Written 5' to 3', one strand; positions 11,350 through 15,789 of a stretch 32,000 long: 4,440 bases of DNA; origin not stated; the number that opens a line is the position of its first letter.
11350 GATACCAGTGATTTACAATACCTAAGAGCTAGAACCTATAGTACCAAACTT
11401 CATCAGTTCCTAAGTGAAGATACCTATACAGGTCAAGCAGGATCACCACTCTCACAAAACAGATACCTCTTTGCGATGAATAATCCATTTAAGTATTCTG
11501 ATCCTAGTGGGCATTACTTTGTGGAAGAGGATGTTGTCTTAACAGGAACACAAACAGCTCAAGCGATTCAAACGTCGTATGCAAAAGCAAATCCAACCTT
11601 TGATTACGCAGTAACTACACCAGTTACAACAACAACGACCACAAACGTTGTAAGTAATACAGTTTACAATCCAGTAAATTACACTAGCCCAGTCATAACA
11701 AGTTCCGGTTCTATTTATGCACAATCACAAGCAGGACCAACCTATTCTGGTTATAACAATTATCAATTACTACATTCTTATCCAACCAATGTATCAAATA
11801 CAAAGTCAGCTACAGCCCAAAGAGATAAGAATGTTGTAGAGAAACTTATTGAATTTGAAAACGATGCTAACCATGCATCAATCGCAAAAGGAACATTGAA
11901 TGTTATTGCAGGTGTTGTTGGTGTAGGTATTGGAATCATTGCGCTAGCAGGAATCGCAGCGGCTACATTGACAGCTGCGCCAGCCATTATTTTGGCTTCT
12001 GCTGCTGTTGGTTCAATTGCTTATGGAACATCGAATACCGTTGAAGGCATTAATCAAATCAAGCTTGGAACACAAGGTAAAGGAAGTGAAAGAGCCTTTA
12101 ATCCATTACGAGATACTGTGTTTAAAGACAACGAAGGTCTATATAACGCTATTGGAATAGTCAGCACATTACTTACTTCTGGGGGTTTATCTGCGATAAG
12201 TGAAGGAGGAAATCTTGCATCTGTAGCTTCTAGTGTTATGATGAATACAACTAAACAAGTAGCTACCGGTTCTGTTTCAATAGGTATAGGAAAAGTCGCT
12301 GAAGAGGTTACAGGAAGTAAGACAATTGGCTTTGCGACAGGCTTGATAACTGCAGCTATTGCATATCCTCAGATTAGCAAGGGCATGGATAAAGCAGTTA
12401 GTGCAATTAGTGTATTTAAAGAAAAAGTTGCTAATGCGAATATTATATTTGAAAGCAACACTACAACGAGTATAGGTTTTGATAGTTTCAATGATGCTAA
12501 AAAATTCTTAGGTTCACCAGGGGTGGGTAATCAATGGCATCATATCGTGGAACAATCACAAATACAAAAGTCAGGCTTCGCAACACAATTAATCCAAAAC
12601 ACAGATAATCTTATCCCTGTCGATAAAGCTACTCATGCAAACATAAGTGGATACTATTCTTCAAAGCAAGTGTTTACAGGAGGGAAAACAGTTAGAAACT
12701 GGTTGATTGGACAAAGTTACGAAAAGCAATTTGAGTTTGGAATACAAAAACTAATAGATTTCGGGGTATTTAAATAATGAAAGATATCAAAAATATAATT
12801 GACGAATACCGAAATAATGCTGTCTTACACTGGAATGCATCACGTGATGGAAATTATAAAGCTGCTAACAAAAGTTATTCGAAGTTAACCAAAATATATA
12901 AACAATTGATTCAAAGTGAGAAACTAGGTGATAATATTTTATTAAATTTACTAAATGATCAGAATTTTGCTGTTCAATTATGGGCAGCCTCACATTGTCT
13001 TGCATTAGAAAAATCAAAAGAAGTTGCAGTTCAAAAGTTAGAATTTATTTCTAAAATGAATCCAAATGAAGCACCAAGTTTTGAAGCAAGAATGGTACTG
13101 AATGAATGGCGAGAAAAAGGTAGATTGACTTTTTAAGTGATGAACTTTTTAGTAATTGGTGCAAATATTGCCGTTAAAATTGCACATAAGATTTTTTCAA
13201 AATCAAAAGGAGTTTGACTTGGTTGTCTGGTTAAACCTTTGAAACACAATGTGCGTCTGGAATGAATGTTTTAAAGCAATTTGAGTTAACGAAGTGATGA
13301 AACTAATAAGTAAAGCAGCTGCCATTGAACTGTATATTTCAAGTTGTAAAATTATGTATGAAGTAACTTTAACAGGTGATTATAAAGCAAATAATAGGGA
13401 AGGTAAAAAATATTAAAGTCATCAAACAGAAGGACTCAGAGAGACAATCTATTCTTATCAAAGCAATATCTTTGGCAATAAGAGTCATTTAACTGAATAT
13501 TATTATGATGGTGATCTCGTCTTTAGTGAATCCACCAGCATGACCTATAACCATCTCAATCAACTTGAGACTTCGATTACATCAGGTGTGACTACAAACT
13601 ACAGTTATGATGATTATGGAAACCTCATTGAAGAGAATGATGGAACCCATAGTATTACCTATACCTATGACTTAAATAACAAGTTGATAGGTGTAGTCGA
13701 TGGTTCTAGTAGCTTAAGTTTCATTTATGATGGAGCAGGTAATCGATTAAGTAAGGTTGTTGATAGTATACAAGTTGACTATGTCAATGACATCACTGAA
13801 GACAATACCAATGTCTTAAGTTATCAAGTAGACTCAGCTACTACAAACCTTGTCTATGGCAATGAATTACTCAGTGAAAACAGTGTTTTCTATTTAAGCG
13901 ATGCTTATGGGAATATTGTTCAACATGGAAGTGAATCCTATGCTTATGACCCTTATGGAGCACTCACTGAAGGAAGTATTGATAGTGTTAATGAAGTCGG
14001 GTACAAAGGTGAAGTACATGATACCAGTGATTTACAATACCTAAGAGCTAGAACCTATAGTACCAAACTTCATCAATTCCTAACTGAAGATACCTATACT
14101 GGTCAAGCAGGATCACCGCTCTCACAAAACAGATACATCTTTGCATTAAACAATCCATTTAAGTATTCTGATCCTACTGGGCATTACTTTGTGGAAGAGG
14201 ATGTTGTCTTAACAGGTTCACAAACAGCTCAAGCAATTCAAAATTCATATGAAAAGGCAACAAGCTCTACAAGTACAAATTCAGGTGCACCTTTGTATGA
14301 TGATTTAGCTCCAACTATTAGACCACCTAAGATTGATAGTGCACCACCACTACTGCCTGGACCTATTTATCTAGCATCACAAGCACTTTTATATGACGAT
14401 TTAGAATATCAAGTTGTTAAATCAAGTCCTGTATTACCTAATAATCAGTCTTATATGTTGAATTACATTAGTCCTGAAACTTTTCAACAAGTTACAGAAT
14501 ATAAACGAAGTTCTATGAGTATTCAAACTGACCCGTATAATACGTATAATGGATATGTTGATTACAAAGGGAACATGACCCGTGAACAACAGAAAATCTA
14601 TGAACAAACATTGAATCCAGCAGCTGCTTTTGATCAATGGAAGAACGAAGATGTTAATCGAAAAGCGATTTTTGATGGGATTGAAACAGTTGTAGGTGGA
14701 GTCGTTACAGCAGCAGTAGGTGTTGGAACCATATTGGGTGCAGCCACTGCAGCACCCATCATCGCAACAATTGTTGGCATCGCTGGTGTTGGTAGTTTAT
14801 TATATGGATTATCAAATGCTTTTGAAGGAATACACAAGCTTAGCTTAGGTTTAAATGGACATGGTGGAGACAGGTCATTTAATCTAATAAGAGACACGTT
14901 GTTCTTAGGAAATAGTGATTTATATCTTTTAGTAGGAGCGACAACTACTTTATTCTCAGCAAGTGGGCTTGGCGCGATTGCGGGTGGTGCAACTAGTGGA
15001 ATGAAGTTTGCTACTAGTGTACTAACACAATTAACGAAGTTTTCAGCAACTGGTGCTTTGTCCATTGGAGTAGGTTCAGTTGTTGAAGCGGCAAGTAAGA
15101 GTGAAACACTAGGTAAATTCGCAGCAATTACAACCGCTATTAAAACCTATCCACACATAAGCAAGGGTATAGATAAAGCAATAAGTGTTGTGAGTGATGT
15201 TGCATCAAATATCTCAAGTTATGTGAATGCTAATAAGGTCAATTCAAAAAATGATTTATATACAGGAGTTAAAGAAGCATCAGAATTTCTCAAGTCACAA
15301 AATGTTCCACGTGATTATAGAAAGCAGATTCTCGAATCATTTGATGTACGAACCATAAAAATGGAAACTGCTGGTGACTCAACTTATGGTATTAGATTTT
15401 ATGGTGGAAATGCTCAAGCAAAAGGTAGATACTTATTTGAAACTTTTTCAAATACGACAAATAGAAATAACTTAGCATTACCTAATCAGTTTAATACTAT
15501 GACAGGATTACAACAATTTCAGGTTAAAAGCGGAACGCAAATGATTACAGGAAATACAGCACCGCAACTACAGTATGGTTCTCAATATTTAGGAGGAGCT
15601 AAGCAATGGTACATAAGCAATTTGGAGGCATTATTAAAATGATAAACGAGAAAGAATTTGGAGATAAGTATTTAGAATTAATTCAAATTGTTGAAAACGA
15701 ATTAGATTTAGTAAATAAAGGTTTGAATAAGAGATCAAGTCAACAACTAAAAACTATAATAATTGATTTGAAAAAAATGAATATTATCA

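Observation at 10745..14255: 0.84-kb direct repeat sets up toxin-tip switching; the identity gradient marks past recombination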

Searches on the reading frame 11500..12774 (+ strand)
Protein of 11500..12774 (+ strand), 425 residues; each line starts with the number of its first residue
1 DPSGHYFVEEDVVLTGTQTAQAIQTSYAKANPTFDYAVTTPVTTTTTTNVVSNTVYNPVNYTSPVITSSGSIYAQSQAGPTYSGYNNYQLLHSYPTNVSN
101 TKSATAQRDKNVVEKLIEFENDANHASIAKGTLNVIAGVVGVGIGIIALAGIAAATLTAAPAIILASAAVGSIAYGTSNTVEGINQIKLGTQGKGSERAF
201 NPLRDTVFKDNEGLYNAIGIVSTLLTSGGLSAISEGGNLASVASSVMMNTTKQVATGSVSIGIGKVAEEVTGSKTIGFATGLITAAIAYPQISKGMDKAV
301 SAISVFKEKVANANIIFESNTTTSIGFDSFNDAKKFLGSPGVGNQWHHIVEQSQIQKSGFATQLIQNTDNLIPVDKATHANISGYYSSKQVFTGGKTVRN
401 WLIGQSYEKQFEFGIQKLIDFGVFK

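Call 15: search_protein_families(library=pfam, proteins=[window:11500-12774:+], max_evalue=0.1)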
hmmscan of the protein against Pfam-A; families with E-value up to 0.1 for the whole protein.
window:11500-12774:+ (425 aa): 0 families

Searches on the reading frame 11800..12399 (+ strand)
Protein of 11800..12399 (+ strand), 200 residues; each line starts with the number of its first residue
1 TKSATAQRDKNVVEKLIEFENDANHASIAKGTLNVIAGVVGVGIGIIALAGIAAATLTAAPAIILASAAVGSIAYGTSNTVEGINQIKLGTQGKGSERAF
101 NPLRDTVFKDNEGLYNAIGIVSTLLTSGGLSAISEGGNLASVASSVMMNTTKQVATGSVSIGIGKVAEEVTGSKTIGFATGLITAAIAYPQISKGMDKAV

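Call 41: search_protein_families(library=pfam, proteins=[window:11800-12399:+], max_evalue=10)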
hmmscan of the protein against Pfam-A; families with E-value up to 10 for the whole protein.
window:11800-12399:+ (200 aa): 1 family
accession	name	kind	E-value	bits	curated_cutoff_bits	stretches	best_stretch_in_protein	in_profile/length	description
PF04906.18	Tweety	-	0.082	12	31.8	1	53-115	78-138/431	Tweety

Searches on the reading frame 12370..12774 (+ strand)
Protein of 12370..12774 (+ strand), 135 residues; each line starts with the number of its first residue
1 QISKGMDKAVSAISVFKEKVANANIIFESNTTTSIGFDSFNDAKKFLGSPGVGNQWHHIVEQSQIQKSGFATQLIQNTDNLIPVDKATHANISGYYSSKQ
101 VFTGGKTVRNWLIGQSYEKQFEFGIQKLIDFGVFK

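Call 40: search_solved_structures(query=window:12370-12774:+, max_evalue=10)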
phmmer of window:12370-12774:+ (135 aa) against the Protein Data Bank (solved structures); distinct sequences matched with E-value up to 10: 0.

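Call 41: search_protein_families(library=pfam, proteins=[window:12370-12774:+], max_evalue=10)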
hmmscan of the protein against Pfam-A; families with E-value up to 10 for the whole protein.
window:12370-12774:+ (135 aa): 1 family
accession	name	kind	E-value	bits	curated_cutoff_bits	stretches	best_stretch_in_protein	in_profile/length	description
PF13076.11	Fur_reg_FbpA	-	0.32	11.1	22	1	125-135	6-16/36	Fur-regulated basic protein A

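Call 54: find_homologous_proteins(query=window:12415-12774:+, max_evalue=0.001)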
Query window:12415-12774:+ (120 aa): 86 proteins with E <= 0.001 among 88 candidates.
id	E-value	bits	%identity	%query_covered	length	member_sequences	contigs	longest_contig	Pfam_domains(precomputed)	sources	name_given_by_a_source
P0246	2.3e-48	181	73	96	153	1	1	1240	-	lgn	-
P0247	2.9e-48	181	81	86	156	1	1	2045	-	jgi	jgi:hypothetical protein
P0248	7.6e-46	173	79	83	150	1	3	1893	-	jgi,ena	-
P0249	5.7e-45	170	72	93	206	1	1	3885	-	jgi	-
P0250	1.3e-44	169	79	83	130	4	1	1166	-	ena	-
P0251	2.8e-44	168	71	93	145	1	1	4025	-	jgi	jgi:hypothetical protein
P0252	8.5e-44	167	73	90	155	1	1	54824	-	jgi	jgi:hypothetical protein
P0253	1.6e-43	166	74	86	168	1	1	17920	-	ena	-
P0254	1.2e-41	160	72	90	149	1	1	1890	-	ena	-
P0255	1.7e-38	149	69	82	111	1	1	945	-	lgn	-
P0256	1.6e-37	146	62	97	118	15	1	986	-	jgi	jgi:hypothetical protein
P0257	8.5e-37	144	65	82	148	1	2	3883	-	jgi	-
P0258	2.1e-36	143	63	91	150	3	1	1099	-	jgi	-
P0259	5.0e-36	141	66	86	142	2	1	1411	-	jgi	jgi:hypothetical protein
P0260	9.7e-36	141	58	100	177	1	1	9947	-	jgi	jgi:hypothetical protein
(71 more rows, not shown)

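Call 62: search_solved_structures(query=A3, max_evalue=1, show_alignments=1)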
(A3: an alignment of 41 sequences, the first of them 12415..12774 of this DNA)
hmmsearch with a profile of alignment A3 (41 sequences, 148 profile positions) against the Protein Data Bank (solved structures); distinct sequences matched with E-value up to 1: 0.

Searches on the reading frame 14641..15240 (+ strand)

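Call 41: search_protein_families(library=pfam, proteins=[window:14641-15240:+], max_evalue=10)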
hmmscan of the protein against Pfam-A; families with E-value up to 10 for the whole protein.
window:14641-15240:+ (200 aa): 2 families
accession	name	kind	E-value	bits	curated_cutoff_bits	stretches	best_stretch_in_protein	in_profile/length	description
PF04906.18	Tweety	-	0.23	10.5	31.8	1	35-71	80-116/431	Tweety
PF13988.11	DUF4225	-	0.34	10.8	25.9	1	7-75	37-101/165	Protein of unknown function (DUF4225)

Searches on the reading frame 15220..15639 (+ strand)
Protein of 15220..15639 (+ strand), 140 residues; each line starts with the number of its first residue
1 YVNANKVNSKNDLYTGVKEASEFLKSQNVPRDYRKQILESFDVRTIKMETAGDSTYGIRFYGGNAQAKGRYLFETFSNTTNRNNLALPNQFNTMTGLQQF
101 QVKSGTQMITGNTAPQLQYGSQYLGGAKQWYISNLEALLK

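Call 39: search_solved_structures(query=window:15220-15639:+, max_evalue=10)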
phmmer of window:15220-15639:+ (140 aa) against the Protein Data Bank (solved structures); distinct sequences matched with E-value up to 10: 13.
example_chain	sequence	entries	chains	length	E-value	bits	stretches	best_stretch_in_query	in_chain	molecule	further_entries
4boc_A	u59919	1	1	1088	0.0081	19.7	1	7-70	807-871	DNA-DIRECTED RNA POLYMERASE, MITOCHONDRIAL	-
5ola_E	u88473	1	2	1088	0.0081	19.7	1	7-70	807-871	DNA-directed RNA polymerase, mitochondrial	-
8u8u_E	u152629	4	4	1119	0.0083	19.6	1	7-70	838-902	DNA-directed RNA polymerase, mitochondrial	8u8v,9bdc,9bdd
6erp_A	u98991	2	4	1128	0.0084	19.6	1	7-70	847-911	DNA-directed RNA polymerase, mitochondrial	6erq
3spa_A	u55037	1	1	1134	0.0084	19.6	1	7-70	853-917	DNA-directed RNA polymerase, mitochondrial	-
7a8p_A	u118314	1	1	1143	0.0085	19.6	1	7-70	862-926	DNA-directed RNA polymerase, mitochondrial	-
9gzm_A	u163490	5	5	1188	0.0089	19.5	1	7-70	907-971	DNA-directed RNA polymerase, mitochondrial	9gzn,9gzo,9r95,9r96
7zc4_A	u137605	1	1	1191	0.009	19.5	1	7-70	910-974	DNA-directed RNA polymerase, mitochondrial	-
7pzp_A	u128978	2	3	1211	0.009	19.5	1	7-70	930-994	DNA-directed RNA polymerase, mitochondrial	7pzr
9mn4_E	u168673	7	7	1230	0.0093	19.5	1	7-70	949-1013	DNA-directed RNA polymerase, mitochondrial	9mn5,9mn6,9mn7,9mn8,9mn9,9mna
2ddr_A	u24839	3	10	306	0.53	13.8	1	16-77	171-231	Sphingomyelin phosphodiesterase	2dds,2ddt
2uyr_X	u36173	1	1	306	0.54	13.8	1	16-77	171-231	SPHINGOMYELINASE C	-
5u2u_A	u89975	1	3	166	1.1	12.8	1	26-90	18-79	Heat shock protein 104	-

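Call 41: search_protein_families(library=pfam, proteins=[window:15220-15639:+], max_evalue=10)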
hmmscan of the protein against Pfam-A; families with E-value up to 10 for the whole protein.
window:15220-15639:+ (140 aa): 0 families

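Call 57: search_protein_representatives(protein=window:15220-15639:+)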
Query: 140 residues. Proteins with E-value up to 0.001 (for the whole library): 338; up to 1e-10: 213; up to 1e-30: 52. The best 150 are listed.
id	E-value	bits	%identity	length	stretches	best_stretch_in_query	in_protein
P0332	4.5e-68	243.7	85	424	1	9-139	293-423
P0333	7.1e-66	236.5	81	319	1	6-140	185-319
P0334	2.4e-63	228.4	78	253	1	3-140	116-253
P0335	4.0e-58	211.5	72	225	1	8-140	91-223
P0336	5.3e-58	211.1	72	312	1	8-140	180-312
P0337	4.2e-55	201.7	66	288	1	3-140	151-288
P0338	4.8e-55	201.5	72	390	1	13-140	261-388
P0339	1.5e-54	199.9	70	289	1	8-139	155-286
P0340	7.0e-54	197.8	70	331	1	13-140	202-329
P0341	2.8e-52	192.6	69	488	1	13-139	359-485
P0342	1.2e-51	190.5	68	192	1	12-139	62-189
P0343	8.2e-51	187.8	63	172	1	11-138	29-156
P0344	8.8e-51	187.7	64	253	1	10-139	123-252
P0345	1.2e-46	174.4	61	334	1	5-140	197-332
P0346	4.5e-46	172.5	61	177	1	9-140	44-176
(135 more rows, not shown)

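Call 59: search_protein_families(library=pfam, alignment_id=A4, max_evalue=0.01)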
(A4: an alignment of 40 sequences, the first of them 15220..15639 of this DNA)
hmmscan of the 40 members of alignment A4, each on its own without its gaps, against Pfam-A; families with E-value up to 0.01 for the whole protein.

A. member 1, window:15220-15639:+ (140 aa): 0 families

B. families by the number of members that match (of 40 scanned): 3 families
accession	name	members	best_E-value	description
PF14021.12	TNT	2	3.9e-06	Tuberculosis necrotizing toxin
PF15894.10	SgrT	1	0.00047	Inhibitor of glucose uptake transporter SgrT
PF06369.18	Anemone_cytotox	1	0.0071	Sea anemone cytotoxic protein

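Call 61: search_solved_structures(query=A4, max_evalue=1, show_alignments=1)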
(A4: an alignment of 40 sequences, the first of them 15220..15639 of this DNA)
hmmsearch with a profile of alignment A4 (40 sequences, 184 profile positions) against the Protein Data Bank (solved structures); distinct sequences matched with E-value up to 1: 1.
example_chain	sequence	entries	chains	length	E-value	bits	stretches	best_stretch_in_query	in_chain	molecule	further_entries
6xtd_A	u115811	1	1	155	0.25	14.2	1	134-181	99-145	Putative deoxyribonuclease RhsA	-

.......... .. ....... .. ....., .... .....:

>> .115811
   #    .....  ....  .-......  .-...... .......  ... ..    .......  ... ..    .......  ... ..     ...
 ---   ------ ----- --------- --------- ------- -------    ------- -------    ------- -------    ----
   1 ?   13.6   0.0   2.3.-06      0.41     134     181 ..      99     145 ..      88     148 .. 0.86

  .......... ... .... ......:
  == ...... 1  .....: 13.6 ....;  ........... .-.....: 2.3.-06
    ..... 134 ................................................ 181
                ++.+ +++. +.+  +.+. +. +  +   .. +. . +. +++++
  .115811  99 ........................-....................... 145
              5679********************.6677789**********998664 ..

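Call 77: find_related_loci(query=window:15220-15639:+, collection=metagenome_contigs, flank=4000)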
Query window:15220-15639:+ (140 aa) in metagenome_contigs; peptide patterns used: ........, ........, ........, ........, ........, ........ (x = any residue, [..] = any of these).
234 stretches matched a pattern; 4 encode a relative of the query (tblastn E <= 1e-3); 4 distinct loci.
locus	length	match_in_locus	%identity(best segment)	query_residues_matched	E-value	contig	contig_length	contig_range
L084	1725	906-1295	86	11-140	4e-81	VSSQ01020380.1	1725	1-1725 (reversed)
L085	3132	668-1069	75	7-140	3e-70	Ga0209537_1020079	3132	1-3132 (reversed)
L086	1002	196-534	67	12-124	2e-52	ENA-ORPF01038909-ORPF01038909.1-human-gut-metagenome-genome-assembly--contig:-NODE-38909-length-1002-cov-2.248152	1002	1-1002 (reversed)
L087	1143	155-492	65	12-124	3e-37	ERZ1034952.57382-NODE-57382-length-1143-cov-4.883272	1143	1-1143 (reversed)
